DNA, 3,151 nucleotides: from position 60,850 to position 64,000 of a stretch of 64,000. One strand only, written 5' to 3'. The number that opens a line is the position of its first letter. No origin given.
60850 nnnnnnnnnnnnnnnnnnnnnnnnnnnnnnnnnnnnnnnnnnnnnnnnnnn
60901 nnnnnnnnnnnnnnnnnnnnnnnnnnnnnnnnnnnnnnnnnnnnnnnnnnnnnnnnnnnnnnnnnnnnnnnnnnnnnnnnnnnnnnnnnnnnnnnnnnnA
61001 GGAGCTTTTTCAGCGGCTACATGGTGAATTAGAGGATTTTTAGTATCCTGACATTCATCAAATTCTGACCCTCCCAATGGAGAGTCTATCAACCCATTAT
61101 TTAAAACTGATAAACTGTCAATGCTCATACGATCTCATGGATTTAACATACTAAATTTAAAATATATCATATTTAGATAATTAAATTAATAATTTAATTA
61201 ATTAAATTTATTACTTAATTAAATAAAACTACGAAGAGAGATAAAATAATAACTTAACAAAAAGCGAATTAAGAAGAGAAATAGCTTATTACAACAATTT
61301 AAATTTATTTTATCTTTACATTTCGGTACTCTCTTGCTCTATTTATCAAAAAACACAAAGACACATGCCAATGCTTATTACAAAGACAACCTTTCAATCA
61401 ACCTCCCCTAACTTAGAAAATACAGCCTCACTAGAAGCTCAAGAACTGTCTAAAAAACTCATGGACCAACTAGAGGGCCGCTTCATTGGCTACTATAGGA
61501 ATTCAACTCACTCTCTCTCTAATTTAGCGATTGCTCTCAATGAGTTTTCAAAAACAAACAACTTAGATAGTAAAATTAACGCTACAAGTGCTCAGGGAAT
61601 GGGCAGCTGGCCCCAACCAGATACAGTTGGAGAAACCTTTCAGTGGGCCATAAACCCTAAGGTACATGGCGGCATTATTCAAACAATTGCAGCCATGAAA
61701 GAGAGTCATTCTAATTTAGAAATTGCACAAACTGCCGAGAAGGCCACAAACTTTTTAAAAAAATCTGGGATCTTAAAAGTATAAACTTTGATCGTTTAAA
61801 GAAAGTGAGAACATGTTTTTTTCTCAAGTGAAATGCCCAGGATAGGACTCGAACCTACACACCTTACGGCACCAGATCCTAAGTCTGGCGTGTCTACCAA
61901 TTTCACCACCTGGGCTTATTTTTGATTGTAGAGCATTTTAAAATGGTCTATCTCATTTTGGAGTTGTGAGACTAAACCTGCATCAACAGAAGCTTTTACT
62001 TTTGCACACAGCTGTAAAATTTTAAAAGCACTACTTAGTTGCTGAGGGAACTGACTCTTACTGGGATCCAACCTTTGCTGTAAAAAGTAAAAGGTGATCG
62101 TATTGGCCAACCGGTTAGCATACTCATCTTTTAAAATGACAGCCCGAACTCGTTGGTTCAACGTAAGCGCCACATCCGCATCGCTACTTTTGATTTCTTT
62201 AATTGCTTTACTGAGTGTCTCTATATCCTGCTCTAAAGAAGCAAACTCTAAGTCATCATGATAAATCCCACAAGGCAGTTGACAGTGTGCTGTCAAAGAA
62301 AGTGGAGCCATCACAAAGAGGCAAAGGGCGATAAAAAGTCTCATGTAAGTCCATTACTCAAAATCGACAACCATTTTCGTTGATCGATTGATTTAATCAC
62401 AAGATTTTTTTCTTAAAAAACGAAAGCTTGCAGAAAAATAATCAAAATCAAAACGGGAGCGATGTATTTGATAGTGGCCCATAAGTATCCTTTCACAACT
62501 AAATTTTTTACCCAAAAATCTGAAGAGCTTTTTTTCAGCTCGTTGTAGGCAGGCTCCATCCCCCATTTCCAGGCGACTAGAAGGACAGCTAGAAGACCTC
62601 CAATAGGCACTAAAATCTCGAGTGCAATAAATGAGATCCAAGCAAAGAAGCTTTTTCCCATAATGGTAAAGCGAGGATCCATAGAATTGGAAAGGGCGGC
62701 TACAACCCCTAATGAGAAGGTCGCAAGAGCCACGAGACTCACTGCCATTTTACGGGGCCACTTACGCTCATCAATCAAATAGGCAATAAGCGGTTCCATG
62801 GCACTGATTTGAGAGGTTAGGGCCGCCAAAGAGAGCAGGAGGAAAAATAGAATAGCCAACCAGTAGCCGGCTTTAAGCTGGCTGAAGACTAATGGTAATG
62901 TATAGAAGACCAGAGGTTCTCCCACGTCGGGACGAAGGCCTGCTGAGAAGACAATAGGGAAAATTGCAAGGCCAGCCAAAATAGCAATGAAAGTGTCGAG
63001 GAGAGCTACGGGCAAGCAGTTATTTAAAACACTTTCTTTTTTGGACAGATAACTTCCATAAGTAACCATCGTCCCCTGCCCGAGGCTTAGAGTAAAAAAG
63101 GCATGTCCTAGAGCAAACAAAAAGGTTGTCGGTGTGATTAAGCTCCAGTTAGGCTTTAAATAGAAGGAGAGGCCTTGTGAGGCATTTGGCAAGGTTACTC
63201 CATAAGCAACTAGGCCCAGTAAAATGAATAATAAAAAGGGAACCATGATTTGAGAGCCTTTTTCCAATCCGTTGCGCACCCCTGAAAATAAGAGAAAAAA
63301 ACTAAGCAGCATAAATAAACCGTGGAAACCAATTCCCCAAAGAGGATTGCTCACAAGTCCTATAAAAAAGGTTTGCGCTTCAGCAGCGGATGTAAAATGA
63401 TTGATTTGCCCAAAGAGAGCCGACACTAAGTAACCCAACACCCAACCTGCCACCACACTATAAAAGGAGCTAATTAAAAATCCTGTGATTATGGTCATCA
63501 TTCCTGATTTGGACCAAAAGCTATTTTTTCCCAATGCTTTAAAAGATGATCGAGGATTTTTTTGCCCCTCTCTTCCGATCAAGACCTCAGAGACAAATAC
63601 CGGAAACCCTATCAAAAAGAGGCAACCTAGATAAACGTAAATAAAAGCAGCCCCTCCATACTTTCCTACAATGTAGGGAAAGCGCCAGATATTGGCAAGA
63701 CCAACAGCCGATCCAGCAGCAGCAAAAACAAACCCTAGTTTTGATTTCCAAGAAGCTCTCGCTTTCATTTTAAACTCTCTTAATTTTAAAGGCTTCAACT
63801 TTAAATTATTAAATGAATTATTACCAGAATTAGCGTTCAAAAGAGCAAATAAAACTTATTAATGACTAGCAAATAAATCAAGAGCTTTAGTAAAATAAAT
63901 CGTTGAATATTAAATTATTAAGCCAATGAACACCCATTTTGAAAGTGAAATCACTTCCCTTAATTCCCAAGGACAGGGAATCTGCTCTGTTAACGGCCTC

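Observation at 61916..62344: Ni-superoxide dismutase whose Ni-hook is exposed by a Sec signal peptide instead of a SodX-processed propeptide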

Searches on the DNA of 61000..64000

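Call 61: search_rna_families(source=window, start=61000, end=64000, threshold=gathering)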
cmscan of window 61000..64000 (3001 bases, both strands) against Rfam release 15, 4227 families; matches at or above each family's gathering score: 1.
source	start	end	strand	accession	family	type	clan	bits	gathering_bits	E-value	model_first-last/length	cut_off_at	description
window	61834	61915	-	RF00005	tRNA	Gene; tRNA;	CL00001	59.9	29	8.7e-12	1-71/71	no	tRNA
